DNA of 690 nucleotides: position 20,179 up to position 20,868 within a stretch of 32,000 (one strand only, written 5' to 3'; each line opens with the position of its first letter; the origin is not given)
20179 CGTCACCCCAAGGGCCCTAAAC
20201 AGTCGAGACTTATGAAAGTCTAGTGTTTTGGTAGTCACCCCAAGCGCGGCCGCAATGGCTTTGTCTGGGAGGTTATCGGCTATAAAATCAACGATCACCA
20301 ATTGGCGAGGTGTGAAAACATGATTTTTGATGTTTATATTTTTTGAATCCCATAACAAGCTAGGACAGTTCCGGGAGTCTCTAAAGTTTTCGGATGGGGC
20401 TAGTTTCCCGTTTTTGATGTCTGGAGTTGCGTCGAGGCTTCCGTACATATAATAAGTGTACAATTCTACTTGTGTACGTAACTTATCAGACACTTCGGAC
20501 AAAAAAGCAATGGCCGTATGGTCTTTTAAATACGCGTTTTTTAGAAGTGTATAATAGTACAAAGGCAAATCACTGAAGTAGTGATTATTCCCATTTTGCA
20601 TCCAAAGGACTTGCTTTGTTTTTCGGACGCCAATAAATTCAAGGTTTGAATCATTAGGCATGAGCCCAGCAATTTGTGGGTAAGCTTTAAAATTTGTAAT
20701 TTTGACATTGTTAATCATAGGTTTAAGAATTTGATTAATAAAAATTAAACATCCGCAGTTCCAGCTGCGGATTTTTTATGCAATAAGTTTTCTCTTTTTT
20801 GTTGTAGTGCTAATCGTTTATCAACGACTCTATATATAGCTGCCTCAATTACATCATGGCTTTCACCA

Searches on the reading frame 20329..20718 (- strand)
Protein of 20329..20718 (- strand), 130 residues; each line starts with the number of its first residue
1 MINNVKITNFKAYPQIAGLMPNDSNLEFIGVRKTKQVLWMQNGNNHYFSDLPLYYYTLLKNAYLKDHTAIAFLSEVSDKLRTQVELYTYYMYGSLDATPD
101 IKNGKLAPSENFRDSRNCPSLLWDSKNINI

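Call 102: search_protein_representatives(protein=window:20329-20718:-)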
Query: 130 residues. Proteins with E-value up to 0.001 (for the whole library): 74; up to 1e-10: 47; up to 1e-30: 3. The best 74 are listed.
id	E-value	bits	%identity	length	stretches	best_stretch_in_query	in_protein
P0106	8.6e-49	181.0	65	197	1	1-130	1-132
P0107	1.2e-42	161.1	57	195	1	1-130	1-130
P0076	2.5e-42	160.1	61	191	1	2-129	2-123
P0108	9.2e-29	116.3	48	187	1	17-130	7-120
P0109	1.5e-28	115.6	49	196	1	4-129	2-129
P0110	2.1e-28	115.1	52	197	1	14-130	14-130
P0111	4.4e-28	114.0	48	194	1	14-130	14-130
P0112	1.6e-27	112.2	45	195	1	1-128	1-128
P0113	2.1e-26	108.6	40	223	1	9-129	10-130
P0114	2.2e-26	108.6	46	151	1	5-129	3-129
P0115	8.1e-26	106.7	46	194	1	15-128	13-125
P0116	2.4e-25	105.2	49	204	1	2-129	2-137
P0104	1.2e-24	102.9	47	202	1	17-130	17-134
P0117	1.7e-22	96.0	43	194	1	7-128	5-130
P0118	1.8e-22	95.9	46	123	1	16-118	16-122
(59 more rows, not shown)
